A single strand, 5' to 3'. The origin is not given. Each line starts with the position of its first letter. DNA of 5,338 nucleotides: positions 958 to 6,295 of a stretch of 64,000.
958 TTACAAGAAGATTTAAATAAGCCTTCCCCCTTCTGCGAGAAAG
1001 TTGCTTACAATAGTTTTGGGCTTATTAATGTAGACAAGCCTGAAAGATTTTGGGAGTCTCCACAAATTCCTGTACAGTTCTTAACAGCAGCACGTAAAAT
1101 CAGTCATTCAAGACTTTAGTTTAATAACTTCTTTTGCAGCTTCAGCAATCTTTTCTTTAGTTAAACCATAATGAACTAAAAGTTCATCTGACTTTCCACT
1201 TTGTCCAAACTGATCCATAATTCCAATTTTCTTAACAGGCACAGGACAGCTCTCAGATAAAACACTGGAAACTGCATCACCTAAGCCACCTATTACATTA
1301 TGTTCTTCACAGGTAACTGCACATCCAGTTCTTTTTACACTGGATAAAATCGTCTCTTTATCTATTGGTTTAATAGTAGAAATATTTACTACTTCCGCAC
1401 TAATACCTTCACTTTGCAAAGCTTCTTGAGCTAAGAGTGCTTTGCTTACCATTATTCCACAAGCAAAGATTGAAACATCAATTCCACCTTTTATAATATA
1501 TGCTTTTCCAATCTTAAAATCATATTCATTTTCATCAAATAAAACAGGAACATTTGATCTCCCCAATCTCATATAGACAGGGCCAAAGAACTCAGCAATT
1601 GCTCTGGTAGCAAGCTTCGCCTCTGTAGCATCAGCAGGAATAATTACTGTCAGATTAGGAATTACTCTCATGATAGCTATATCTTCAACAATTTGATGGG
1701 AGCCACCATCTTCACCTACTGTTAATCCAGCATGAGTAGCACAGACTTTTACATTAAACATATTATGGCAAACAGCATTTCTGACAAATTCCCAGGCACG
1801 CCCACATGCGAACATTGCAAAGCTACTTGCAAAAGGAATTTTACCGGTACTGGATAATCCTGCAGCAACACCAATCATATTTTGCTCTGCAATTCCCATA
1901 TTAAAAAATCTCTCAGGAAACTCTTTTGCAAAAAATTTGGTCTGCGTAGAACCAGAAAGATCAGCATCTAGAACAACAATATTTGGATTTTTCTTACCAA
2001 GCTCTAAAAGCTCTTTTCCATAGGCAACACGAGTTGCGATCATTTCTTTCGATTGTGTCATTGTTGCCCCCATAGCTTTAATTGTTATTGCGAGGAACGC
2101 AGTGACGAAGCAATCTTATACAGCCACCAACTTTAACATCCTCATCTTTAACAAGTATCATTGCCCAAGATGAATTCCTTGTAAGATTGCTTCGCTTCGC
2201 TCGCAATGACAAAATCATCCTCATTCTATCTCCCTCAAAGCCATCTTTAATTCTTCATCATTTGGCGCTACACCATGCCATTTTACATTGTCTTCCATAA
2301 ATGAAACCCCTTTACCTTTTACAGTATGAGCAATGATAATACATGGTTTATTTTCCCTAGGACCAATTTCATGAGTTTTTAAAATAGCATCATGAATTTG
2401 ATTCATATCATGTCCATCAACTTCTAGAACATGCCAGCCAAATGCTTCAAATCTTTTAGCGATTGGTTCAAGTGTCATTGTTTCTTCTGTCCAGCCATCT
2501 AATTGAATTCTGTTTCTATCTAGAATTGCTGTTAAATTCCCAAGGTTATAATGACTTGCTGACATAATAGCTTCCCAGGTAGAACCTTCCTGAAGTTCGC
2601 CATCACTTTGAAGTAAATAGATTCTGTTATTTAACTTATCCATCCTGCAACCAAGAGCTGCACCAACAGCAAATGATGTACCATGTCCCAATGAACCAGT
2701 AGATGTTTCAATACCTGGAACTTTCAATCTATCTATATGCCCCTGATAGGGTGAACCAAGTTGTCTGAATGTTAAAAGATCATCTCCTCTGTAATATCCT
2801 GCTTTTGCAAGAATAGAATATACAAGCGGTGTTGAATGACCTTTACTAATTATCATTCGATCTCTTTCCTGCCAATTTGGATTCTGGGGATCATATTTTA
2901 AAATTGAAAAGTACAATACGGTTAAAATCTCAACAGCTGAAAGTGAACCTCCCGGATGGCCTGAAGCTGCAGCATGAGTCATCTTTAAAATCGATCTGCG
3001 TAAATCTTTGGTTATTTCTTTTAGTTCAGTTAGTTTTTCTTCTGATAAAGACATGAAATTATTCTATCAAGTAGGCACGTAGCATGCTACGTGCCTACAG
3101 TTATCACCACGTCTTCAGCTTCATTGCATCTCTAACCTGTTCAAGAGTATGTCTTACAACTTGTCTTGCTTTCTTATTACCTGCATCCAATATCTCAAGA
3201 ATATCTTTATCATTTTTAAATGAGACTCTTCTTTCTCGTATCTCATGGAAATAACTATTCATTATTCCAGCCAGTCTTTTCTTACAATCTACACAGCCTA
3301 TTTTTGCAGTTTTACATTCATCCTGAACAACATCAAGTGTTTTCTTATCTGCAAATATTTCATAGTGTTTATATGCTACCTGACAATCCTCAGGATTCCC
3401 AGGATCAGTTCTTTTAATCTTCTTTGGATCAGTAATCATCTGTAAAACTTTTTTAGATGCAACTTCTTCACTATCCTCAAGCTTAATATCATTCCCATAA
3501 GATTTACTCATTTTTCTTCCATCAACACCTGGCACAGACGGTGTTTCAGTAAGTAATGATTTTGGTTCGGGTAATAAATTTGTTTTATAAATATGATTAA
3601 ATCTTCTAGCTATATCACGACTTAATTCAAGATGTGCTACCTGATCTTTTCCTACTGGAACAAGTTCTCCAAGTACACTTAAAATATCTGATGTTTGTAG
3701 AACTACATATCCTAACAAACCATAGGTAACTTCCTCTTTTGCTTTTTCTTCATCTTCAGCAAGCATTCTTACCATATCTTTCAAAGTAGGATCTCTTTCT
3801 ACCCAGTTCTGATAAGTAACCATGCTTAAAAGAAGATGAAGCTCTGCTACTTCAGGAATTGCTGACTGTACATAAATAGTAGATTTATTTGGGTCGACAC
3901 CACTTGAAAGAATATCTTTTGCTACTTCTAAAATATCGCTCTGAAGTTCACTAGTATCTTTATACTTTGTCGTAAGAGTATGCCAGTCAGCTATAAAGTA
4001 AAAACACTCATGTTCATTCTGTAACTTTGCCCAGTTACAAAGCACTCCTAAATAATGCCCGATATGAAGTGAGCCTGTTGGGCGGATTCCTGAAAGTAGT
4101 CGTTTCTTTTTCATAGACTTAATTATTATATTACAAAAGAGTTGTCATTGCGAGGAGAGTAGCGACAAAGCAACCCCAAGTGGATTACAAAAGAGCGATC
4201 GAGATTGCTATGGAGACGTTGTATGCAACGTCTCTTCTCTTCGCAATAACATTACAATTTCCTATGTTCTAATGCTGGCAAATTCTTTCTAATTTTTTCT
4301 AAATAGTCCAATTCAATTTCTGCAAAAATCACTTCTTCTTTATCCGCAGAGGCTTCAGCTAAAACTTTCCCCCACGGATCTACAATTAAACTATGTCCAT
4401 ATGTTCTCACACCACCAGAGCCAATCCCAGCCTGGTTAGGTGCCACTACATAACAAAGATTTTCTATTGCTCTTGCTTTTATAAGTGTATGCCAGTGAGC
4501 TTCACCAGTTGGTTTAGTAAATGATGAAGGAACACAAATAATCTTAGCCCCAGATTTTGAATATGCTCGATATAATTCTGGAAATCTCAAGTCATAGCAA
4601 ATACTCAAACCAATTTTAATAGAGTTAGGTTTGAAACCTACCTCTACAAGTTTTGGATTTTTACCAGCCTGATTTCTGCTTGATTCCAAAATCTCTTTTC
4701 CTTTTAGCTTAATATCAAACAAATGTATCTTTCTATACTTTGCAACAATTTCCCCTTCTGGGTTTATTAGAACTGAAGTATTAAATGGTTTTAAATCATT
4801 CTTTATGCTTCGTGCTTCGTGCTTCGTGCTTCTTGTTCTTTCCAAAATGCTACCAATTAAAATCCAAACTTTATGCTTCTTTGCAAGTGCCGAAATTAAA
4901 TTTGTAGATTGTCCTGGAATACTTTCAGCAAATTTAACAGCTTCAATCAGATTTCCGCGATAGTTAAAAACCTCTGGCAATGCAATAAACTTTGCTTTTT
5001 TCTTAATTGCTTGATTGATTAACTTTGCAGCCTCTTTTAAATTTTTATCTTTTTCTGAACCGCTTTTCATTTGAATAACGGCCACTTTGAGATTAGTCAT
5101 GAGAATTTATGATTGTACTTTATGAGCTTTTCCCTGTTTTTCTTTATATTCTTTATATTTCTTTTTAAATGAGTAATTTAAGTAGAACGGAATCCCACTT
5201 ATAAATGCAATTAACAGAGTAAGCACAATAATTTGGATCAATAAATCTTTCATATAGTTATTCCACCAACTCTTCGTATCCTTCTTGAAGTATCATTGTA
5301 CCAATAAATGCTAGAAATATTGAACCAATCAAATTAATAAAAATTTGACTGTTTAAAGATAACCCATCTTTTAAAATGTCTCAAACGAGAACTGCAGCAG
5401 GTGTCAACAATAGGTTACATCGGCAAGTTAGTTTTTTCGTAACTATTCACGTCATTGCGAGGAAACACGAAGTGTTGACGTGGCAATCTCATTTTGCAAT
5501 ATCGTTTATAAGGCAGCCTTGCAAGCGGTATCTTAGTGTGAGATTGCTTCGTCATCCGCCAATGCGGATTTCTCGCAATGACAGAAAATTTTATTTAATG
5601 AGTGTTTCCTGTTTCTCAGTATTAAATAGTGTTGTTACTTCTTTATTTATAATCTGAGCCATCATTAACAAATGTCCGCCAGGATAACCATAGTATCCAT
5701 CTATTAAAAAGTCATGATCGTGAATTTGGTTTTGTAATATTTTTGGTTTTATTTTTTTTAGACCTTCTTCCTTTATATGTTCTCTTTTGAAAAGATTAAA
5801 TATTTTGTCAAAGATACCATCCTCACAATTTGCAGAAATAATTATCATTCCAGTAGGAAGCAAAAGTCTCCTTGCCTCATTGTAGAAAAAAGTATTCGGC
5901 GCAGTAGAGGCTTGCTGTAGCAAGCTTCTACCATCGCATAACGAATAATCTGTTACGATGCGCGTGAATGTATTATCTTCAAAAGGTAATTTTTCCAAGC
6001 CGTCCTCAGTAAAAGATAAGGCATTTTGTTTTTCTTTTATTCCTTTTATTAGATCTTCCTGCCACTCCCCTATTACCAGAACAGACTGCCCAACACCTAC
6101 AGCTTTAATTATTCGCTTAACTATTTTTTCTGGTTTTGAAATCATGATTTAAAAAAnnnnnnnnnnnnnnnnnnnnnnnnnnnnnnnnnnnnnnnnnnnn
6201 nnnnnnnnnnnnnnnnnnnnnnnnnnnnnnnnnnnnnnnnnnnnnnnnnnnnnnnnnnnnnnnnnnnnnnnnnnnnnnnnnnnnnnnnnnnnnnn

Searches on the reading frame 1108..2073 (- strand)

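Call 10: search_protein_families(library=pfam, proteins=[window:1108-2073:-], max_evalue=0.001)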
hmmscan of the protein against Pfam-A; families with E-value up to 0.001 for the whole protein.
window:1108-2073:- (321 aa): 3 families
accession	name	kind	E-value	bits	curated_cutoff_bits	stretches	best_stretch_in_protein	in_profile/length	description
PF02779.29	Transket_pyr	-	7.5e-46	156.4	27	1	11-176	2-173/174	Transketolase, pyrimidine binding domain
PF02780.25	Transketolase_C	-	3.8e-33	114.5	25.9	1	189-309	1-124/124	Transketolase, C-terminal domain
PF22613.1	Transketolase_C_1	-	5.4e-07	30.3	27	1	197-305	11-113/113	Transketolase-like TK C-terminal domain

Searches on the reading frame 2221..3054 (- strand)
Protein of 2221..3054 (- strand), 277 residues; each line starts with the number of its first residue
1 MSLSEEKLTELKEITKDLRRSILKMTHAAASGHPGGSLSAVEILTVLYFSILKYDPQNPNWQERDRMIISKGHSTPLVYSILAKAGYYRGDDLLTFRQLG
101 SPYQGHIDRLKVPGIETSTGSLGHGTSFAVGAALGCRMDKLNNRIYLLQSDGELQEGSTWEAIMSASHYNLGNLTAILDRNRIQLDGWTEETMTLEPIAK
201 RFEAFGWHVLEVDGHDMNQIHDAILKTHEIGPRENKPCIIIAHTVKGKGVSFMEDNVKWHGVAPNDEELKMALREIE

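Call 10: search_protein_families(library=pfam, proteins=[window:2221-3054:-], max_evalue=0.001)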
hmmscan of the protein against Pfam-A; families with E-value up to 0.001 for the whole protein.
window:2221-3054:- (277 aa): 4 families
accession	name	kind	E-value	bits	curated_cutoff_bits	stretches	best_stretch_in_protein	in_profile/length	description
PF00456.26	Transketolase_N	-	2.8e-57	194.6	22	1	18-271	9-270/334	Transketolase, thiamine diphosphate binding domain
PF13292.11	DXP_synthase_N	-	5.8e-08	32.8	21.2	1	7-183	14-173/274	1-deoxy-D-xylulose-5-phosphate synthase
PF00676.26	E1_dh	-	1.9e-06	27.5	22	1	99-256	81-236/300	Dehydrogenase E1 component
PF09364.15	XFP_N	-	0.00024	20.5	23.7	1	111-228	131-248/364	XFP N-terminal domain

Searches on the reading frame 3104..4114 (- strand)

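Call 10: search_protein_families(library=pfam, proteins=[window:3104-4114:-], max_evalue=0.001)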
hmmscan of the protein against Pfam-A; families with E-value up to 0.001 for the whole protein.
window:3104-4114:- (336 aa): 2 families
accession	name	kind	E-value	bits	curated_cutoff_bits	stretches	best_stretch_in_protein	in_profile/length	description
PF00579.31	tRNA-synt_1b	-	6.6e-64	216.5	21.1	1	4-289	6-291/292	tRNA synthetases class I (W and Y)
PF01921.24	tRNA-synt_1f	-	1.9e-05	24.2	27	1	153-259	239-340/360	tRNA synthetases class I (K)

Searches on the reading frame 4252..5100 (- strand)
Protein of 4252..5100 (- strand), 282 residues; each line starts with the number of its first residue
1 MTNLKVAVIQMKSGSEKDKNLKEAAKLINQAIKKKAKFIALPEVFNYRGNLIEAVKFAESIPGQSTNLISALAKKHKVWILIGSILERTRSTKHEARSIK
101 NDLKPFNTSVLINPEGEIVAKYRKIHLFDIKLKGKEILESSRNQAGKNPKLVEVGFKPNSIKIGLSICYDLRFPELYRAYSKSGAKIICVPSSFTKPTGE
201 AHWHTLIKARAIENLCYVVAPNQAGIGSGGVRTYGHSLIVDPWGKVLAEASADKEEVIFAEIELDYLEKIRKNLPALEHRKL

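Call 10: search_protein_families(library=pfam, proteins=[window:4252-5100:-], max_evalue=0.001)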
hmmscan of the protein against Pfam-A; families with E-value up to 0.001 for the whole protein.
window:4252-5100:- (282 aa): 1 family
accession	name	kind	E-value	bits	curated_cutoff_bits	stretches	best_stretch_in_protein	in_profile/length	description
PF00795.27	CN_hydrolase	-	4.3e-67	226.6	23.2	1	5-272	1-256/256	Carbon-nitrogen hydrolase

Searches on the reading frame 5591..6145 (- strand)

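Call 10: search_protein_families(library=pfam, proteins=[window:5591-6145:-], max_evalue=0.001)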
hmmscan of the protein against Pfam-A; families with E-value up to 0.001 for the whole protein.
window:5591-6145:- (184 aa): 0 families

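Call 21: search_protein_families(library=pfam, proteins=[window:5591-6145:-], max_evalue=1)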
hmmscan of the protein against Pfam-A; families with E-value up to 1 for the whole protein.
window:5591-6145:- (184 aa): 3 families
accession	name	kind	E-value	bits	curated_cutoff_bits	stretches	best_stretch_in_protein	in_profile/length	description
PF08241.18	Methyltransf_11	-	0.017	16.2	21.2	1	39-103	40-95/95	Methyltransferase domain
PF13847.12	Methyltransf_31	-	0.061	13.4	27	1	43-107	56-113/145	Methyltransferase domain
PF13649.12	Methyltransf_25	-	0.22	12.7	27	0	30-69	31-74/97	Methyltransferase domain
